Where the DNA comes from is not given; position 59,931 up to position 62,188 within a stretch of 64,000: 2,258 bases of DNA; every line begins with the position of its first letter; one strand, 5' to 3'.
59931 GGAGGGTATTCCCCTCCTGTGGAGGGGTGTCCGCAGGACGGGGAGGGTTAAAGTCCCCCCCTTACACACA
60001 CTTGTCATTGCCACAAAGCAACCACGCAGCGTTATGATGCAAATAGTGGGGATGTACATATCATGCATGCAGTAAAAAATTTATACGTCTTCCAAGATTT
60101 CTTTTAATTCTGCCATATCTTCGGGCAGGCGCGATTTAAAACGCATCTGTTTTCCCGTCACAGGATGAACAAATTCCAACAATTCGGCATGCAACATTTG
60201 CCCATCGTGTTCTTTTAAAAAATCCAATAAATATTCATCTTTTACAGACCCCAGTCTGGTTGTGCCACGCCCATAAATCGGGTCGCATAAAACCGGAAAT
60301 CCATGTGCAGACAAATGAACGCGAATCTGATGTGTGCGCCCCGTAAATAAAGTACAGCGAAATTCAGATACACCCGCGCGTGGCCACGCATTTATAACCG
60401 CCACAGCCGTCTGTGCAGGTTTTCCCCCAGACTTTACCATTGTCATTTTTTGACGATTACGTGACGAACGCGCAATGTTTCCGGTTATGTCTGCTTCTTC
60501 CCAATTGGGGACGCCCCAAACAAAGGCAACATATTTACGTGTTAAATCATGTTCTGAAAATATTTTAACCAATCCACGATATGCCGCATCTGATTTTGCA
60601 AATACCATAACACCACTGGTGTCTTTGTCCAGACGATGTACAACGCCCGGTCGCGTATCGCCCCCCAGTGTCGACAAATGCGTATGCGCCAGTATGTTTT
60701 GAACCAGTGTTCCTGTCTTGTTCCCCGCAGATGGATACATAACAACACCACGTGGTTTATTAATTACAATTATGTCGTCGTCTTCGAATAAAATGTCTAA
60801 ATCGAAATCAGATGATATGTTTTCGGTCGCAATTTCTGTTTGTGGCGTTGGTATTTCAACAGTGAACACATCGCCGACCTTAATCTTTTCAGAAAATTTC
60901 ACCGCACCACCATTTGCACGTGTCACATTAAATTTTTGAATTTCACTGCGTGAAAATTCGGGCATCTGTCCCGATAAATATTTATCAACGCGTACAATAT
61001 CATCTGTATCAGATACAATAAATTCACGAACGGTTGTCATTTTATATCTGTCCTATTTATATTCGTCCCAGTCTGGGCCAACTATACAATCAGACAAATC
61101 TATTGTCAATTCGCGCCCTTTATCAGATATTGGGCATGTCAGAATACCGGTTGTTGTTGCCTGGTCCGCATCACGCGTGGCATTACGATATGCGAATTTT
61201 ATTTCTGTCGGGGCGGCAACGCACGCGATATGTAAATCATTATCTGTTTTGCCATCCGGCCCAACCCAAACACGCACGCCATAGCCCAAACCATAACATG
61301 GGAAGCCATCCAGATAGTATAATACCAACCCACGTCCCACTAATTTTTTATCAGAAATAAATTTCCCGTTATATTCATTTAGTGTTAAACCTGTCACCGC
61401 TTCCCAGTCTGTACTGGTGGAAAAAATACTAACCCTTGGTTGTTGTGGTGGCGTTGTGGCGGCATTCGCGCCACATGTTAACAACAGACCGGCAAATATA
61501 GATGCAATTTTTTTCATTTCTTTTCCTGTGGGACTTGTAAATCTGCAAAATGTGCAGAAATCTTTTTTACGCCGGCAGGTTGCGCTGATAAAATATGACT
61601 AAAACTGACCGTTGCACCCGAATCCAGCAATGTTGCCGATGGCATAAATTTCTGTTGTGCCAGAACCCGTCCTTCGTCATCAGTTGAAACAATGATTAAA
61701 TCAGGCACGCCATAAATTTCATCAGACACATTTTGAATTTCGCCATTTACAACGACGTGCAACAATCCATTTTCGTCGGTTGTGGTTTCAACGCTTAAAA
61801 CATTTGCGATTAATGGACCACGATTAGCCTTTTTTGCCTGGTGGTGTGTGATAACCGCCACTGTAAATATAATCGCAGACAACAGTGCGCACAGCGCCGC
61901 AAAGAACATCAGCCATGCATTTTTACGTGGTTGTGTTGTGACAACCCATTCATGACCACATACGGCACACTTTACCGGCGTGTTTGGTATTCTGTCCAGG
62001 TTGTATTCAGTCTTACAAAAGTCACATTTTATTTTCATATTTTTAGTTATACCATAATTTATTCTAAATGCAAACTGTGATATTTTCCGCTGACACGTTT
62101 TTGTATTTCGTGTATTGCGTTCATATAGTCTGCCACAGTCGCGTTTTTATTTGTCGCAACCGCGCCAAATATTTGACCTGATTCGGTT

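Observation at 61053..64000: Operon-like cluster: beta-helix-like repeat protein, pilin-like protein with a 400-aa repeat domain, zinc-ribbon membrane protein and small exported protein, upstream of rluD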

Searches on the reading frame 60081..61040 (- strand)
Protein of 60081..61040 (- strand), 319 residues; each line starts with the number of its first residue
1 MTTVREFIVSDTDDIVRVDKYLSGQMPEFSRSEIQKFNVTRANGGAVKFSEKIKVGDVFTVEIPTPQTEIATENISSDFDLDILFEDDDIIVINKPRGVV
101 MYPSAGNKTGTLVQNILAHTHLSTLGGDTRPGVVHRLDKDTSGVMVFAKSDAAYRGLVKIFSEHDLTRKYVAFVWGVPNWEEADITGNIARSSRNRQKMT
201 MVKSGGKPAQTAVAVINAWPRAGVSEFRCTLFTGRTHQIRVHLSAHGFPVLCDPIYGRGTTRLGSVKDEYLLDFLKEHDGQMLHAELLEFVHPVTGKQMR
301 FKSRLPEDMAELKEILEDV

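Call 4: search_protein_families(library=pfam, proteins=[window:60081-61040:-], max_evalue=1)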
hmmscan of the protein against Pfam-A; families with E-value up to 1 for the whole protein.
window:60081-61040:- (319 aa): 2 families
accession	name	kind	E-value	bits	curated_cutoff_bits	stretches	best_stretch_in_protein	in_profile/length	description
PF00849.27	PseudoU_synth_2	-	2.2e-29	103.1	26.8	1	89-245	1-152/152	RNA pseudouridylate synthase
PF04096.20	Nucleoporin2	-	0.034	14.7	28.4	1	25-65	15-55/148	Nup98-96 autopeptidase S59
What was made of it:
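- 60081..61040 (-): RluD-family pseudouridine synthase. It is the last gene of the co-oriented string and is probably co-transcribed. PseudoU_synth_2 2.2e-29 (call 4).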

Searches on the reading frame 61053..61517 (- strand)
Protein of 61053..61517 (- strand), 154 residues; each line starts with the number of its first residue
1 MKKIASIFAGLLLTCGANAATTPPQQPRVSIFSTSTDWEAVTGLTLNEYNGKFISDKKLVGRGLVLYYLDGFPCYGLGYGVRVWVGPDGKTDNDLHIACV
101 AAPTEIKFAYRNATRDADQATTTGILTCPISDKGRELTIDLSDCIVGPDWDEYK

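Call 4: search_protein_families(library=pfam, proteins=[window:61053-61517:-], max_evalue=1)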
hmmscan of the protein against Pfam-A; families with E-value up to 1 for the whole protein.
window:61053-61517:- (154 aa): 1 family
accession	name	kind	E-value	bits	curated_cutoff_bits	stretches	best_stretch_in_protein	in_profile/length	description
PF17660.6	BTRD1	-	0.077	13.4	23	1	36-72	2-35/50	Polyglycine hydrolase-like, structural repeat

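Call 89: search_solved_structures(query=A7, max_evalue=10)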
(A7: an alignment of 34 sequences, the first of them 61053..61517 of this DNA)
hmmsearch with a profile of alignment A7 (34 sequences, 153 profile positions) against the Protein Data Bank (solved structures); distinct sequences matched with E-value up to 10: 1.
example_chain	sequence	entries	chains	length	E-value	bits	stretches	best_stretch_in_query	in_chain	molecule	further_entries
2d86_A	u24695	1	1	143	1.6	11.6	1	93-146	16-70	Vav-3 protein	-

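Call 90: search_protein_families(library=pfam, alignment_id=A7, max_evalue=0.05)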
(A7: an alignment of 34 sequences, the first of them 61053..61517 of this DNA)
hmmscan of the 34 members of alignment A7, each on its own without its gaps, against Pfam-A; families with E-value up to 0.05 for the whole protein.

A. member 1, window:61053-61517:- (154 aa): 0 families

B. families by the number of members that match (of 34 scanned): 0 families
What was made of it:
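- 61053..61517 (-): 154-aa exported protein with a signal peptide and four invariant Cys. It is an orphan and overlaps the zinc-ribbon gene by 4 nt. It has no Pfam or PDB sequence match (calls 4, 89, 90).
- There is no sequence similarity to CofJ, TcpF or any other family (calls 89, 90).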

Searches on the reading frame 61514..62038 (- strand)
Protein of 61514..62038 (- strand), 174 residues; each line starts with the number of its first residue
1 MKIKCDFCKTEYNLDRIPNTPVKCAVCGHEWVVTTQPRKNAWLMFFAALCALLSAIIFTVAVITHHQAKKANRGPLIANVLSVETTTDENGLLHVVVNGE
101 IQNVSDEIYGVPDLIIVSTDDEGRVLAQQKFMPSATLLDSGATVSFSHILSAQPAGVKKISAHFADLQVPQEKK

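Call 4: search_protein_families(library=pfam, proteins=[window:61514-62038:-], max_evalue=1)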
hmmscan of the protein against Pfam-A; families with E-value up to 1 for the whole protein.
window:61514-62038:- (174 aa): 14 families
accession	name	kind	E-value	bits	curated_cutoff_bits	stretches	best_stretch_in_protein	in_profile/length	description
PF13717.11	Zn_ribbon_4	-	6.9e-05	23.1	30.3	1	1-31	1-35/36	zinc-ribbon domain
PF09788.14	Tmemb_55A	-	0.011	15.3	30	1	2-70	150-217/248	Transmembrane protein 55A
PF08592.16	Anthrone_oxy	-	0.016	15.9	27.3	1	31-69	25-64/106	Anthrone oxygenase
PF11906.13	DUF3426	-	0.016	15.8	27.7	1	84-141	58-115/147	Protein of unknown function (DUF3426)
PF22191.2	IBR_1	-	0.03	14.6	27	1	3-31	4-31/47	IBR domain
PF20163.3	DUF6536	-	0.039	14.1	23.7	1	38-98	2-60/154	Family of unknown function (DUF6536)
PF01667.23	Ribosomal_S27e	-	0.044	13.9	24.5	1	1-29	6-34/55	Ribosomal protein S27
PF13903.11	Claudin_2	-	0.051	13.8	29.1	1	25-72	102-149/192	PMP-22/EMP/MP20/Claudin tight junction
PF05191.20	ADK_lid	-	0.18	12.2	26.6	1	5-30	4-30/36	Adenylate kinase, active site lid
PF17272.7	DUF5337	-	0.19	12.1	27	1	37-70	40-73/74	Family of unknown function (DUF5337)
PF24859.1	FdhE_central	-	0.21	12.1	27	0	4-16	27-39/39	FdhE, central domain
PF08792.16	A2L_zn_ribbon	-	0.21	11.8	22.9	1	21-36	3-19/33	A2L zinc ribbon domain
PF13719.11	Zn_ribbon_5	-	0.29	11.4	29.3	1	1-29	1-33/37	zinc-ribbon domain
PF08274.17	Zn_Ribbon_YjdM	-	0.35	11.4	30.8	1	4-31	4-29/30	PhnA Zinc-Ribbon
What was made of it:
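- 61514..62038 (-): 174-aa bitopic protein with the ZitP architecture: N-terminal CxxC-x15-CxxC zinc ribbon, one TM segment, and a DUF3426-like periplasmic domain. The window protein itself is below threshold (call 4).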

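Call 66: search_protein_families(library=pfam, alignment_id=A4, max_evalue=0.01)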
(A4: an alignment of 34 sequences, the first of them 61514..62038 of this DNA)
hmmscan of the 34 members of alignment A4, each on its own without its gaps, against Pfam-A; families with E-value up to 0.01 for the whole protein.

A. member 1, window:61514-62038:- (174 aa): 1 family
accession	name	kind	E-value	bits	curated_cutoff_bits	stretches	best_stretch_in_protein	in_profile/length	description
PF13717.11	Zn_ribbon_4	-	6.9e-05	23.1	30.3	1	1-31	1-35/36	zinc-ribbon domain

B. families by the number of members that match (of 34 scanned): 10 families
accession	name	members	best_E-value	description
PF13717.11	Zn_ribbon_4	31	5.7e-07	zinc-ribbon domain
PF01667.23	Ribosomal_S27e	16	5.4e-05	Ribosomal protein S27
PF11906.13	DUF3426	15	2.7e-06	Protein of unknown function (DUF3426)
PF08592.16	Anthrone_oxy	6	0.0026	Anthrone oxygenase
PF13719.11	Zn_ribbon_5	3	0.0035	zinc-ribbon domain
PF09788.14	Tmemb_55A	2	0.0013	Transmembrane protein 55A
PF14569.12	zf-UDP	1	0.004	Zinc-binding RING-finger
PF13903.11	Claudin_2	1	0.0056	PMP-22/EMP/MP20/Claudin tight junction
PF19913.5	WCOB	1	0.0072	Wolframin C-terminal OB-fold domain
PF03918.19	CcmH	1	0.0094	Cytochrome C biogenesis protein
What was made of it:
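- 61514..62038 (-): Zn_ribbon_4 matches 31/34 orthologs and DUF3426 matches 15/34, best E 2.7e-6 (call 66).
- On ZitP-like proteins: Zn_ribbon_4 matches 31/34 orthologs and DUF3426 matches 15/34 at E <= 0.01, best 2.7e-6 (call 66).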
